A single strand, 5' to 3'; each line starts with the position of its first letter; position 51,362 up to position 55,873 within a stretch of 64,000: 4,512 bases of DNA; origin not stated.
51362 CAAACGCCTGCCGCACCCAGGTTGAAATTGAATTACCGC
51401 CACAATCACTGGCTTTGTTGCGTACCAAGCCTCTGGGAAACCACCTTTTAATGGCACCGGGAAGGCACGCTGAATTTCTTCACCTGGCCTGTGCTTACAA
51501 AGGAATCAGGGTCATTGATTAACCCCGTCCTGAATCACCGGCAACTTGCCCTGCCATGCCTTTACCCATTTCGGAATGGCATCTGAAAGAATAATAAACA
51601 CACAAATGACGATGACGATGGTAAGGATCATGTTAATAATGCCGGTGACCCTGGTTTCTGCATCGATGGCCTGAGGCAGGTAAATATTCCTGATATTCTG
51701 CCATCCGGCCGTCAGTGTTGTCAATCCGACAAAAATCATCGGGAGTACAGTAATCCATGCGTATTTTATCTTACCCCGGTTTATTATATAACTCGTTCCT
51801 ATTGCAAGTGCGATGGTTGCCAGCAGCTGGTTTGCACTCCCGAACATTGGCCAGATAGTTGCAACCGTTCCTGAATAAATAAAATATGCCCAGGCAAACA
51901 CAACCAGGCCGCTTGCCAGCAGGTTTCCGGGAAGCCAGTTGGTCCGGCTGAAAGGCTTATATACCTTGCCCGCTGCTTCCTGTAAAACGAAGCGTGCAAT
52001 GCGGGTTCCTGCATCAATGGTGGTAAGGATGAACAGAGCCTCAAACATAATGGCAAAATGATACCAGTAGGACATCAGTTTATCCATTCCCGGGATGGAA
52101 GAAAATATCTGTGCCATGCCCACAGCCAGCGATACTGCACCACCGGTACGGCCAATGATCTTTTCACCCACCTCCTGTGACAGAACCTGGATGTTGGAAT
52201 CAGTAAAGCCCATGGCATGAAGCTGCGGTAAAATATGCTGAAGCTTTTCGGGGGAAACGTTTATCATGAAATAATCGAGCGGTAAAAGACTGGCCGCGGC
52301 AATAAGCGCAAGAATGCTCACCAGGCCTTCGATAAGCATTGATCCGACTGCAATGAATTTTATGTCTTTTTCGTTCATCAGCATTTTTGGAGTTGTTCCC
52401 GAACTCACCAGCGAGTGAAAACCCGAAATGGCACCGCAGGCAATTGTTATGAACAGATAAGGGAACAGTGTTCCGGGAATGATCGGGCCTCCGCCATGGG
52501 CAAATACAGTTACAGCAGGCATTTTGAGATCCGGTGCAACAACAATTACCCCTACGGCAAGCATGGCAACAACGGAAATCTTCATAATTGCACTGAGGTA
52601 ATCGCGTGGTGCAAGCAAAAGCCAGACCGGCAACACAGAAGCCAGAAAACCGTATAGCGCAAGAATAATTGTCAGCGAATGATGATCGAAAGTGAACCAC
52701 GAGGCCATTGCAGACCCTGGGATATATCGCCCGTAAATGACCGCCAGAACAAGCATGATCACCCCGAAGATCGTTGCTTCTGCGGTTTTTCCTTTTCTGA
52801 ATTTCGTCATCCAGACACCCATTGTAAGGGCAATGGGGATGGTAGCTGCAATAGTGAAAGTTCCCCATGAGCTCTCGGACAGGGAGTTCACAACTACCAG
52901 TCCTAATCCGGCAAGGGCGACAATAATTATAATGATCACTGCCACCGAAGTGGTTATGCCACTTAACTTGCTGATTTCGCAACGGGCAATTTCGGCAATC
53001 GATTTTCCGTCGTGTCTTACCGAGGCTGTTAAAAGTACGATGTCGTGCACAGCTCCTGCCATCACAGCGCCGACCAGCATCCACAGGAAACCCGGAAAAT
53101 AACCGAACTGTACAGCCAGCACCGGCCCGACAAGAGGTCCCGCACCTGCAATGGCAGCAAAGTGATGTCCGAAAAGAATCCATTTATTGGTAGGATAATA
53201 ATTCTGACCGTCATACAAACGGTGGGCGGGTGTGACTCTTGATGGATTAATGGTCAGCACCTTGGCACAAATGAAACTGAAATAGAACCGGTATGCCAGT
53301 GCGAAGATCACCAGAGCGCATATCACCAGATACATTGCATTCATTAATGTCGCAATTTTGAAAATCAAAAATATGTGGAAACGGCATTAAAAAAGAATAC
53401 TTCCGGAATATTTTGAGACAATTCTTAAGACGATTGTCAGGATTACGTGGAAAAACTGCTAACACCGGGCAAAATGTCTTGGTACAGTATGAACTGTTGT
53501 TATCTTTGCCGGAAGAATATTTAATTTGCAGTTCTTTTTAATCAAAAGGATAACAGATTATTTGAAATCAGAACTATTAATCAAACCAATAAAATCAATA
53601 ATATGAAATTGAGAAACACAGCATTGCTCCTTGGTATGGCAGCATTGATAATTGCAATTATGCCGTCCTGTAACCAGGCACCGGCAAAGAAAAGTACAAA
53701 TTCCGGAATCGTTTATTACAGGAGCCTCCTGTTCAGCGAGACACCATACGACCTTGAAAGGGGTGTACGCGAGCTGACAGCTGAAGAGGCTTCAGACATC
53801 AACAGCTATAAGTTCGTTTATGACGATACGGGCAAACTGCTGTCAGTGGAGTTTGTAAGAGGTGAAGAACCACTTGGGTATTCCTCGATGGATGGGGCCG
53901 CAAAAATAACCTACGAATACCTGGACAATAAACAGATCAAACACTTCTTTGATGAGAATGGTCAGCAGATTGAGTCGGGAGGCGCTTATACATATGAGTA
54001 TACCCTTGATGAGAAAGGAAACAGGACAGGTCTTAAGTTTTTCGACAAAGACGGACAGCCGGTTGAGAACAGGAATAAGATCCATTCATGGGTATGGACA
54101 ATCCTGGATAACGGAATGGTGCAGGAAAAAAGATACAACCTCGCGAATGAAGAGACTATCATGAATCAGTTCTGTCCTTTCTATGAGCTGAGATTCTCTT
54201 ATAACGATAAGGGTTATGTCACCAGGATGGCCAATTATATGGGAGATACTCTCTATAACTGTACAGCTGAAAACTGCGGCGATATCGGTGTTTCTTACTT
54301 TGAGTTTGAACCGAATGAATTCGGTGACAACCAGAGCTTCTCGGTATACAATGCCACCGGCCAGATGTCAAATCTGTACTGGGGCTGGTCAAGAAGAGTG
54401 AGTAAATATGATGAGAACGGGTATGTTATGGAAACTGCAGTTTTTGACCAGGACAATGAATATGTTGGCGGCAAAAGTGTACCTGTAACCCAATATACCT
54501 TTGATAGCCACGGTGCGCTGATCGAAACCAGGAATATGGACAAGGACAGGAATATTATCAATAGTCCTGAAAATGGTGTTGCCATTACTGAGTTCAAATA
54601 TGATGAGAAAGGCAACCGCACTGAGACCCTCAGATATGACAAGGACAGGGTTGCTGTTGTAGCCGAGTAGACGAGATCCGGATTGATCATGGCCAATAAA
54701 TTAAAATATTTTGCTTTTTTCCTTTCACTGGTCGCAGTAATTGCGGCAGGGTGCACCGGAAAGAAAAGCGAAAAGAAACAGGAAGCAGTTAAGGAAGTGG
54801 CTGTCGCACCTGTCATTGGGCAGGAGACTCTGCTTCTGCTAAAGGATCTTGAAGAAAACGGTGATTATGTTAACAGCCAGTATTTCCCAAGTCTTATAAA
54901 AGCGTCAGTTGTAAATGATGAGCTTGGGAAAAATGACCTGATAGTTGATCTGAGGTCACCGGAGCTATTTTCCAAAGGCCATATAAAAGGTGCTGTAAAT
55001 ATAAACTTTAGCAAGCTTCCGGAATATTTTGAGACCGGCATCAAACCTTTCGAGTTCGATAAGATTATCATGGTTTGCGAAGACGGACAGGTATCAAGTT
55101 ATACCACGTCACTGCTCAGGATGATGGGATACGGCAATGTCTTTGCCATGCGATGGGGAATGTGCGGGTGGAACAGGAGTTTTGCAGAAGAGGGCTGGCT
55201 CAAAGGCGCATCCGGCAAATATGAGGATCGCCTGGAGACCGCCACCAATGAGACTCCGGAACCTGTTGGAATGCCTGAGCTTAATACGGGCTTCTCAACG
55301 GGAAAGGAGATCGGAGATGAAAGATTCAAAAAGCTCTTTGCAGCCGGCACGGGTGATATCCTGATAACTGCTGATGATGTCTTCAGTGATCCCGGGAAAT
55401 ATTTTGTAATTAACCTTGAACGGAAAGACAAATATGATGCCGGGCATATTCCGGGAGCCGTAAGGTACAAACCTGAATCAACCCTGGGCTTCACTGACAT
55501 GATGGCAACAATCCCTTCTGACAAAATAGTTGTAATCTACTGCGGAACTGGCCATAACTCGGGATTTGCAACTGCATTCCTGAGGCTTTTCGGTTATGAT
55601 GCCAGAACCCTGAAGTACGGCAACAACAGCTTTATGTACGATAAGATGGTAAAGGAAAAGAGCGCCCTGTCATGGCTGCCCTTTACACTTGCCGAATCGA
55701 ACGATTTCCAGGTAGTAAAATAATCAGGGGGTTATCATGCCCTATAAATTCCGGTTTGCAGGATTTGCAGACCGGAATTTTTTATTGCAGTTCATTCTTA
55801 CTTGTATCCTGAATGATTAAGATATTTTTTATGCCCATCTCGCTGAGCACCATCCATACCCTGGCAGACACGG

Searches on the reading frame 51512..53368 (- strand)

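Call 17: search_protein_families(library=pfam, proteins=[window:51512-53368:-], max_evalue=0.001)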
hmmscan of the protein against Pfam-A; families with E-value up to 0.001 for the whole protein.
window:51512-53368:- (618 aa): 1 family
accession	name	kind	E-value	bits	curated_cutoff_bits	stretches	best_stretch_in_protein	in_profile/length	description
PF02554.20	CstA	-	5.2e-210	699.3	27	1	10-554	1-560/560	Carbon starvation protein CstA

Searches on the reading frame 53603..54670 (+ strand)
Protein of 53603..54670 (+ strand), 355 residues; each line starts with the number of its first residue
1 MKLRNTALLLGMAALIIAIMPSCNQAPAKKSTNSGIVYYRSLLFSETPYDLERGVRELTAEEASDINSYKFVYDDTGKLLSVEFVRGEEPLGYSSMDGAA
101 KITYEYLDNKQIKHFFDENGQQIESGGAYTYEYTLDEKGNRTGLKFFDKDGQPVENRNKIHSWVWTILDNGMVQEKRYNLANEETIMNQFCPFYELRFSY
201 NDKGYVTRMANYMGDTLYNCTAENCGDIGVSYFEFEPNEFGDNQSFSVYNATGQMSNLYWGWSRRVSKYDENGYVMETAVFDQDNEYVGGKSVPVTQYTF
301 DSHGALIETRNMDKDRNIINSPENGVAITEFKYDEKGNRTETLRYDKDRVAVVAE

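Call 17: search_protein_families(library=pfam, proteins=[window:53603-54670:+], max_evalue=0.001)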
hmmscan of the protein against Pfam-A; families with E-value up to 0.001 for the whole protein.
window:53603-54670:+ (355 aa): 1 family
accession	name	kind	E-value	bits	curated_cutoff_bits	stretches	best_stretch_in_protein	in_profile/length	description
PF05593.20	RHS_repeat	-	0.00063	20.5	22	0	324-342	14-31/38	RHS Repeat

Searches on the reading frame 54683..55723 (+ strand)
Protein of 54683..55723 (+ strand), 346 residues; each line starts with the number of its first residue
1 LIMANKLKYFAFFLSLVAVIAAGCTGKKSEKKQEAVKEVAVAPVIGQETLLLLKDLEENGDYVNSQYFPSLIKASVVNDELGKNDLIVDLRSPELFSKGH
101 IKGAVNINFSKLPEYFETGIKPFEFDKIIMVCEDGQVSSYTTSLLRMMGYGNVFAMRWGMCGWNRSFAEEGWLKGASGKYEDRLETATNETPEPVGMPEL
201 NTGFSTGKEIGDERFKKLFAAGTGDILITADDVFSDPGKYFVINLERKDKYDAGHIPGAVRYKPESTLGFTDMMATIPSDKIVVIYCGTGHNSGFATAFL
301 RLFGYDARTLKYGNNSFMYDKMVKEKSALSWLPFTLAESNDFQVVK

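Call 17: search_protein_families(library=pfam, proteins=[window:54683-55723:+], max_evalue=0.001)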
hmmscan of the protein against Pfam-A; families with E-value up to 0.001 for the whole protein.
window:54683-55723:+ (346 aa): 1 family
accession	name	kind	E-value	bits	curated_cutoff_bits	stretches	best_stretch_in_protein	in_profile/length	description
PF00581.25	Rhodanese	-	1.3e-27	96.6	22.2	2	77-165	5-101/102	Rhodanese-like domain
